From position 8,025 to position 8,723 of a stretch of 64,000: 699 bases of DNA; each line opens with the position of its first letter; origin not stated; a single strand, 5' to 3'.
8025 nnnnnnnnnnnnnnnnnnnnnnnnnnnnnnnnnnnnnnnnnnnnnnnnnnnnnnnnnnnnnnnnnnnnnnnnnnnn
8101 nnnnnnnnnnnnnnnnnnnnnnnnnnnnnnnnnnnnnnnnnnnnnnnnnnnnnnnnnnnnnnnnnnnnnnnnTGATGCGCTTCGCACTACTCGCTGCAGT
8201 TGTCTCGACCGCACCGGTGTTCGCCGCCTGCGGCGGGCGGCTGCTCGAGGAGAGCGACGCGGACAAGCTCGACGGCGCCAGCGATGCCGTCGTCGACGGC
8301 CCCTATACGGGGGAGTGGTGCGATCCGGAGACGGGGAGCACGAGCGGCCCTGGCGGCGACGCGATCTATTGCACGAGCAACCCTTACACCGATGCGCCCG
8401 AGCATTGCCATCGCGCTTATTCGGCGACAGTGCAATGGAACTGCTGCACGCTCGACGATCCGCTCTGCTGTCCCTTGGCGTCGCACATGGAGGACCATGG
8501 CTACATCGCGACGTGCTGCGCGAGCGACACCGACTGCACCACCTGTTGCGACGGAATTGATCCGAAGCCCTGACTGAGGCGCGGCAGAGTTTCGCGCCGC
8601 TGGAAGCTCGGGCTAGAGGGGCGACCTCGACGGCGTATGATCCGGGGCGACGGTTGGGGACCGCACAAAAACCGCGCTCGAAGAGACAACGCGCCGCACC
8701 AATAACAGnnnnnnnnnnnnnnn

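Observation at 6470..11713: Co-directional block of five secreted lipoproteins wedged between IS elements (BNR propeller, CC-doublet mini-protein, three unknowns)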

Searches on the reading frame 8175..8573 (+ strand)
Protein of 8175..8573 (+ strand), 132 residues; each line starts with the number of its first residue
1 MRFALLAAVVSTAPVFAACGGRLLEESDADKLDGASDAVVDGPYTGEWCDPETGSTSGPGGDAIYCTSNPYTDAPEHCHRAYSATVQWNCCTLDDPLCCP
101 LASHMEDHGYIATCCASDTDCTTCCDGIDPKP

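Call 4: search_protein_families(library=pfam, proteins=[window:8175-8570:+], max_evalue=1)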
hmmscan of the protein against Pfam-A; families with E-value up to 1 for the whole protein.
window:8175-8570:+ (132 aa): 0 families

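Call 5: find_encoding_contigs(protein=window:8175-8573:+, flank=10000, max_places=10)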
Protein window:8175-8573:+ (132 aa): no gene with exactly this product is on record in the collection.

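Call 6: search_protein_families(library=ncbifam, proteins=[window:8175-8570:+], max_evalue=1)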
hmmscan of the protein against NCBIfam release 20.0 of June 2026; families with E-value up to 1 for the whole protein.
window:8175-8570:+ (132 aa): 0 families

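Call 68: list_cluster_members(proteins=[P0001, P0004, window:8175-8570:+, window:11159-11710:+, window:10574-11143:+, window:6470-7108:+, window:10577-11143:+])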
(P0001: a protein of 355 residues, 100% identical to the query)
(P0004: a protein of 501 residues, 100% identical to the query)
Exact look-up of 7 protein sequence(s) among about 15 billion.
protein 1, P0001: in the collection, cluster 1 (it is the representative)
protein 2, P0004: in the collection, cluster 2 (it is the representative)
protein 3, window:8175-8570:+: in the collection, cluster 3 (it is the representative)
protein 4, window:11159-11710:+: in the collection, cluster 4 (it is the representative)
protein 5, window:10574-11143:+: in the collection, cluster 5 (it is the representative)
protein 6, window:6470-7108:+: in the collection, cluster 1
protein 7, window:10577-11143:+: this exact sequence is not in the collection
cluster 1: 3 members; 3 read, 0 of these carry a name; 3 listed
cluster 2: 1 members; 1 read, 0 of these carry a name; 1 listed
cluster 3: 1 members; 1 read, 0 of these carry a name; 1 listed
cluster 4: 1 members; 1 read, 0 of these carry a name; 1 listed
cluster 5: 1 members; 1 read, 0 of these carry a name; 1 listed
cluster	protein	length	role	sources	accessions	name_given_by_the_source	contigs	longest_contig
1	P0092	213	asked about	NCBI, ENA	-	-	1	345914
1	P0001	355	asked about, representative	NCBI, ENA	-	-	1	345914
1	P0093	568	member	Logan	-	-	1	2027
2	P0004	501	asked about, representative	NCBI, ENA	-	-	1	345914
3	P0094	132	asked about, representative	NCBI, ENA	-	-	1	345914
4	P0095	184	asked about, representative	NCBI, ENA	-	-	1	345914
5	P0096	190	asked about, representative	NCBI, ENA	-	-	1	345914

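Call 82: search_protein_families(library=pfam, proteins=[P0093], max_evalue=0.1)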
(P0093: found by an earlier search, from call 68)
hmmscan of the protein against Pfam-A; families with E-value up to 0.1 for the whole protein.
P0093 (568 aa): 1 family
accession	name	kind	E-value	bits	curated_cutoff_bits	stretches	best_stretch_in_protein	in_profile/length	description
PF02012.26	BNR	-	0.00036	20.5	27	0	181-189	3-11/12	BNR/Asp-box repeat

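Call 83: search_protein_families(library=padloc, proteins=[P0093, window:8175-8570:+], max_evalue=0.1)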
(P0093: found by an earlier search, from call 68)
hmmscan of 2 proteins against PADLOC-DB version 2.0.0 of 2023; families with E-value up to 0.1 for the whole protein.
P0093 (568 aa): 0 families

window:8175-8570:+ (132 aa): 0 families

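Call 84: search_protein_families(library=phrogs, proteins=[P0093, window:8175-8570:+], max_evalue=0.1)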
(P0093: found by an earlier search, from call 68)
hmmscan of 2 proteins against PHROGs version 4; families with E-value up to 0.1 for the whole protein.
P0093 (568 aa): 0 families

window:8175-8570:+ (132 aa): 0 families

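Call 102: search_solved_structures(query=A9, max_evalue=1)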
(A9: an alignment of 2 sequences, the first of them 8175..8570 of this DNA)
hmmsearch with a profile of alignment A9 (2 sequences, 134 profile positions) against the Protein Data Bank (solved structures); distinct sequences matched with E-value up to 1: 3.
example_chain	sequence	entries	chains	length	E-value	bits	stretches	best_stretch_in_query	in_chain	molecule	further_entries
3ctm_A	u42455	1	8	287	0.43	13.9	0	41-118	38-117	Carbonyl Reductase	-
7dld_A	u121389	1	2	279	0.58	13.4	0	41-118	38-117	Carbonyl Reductase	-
7dlm_A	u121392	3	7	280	0.59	13.4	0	41-118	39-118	Carbonyl Reductase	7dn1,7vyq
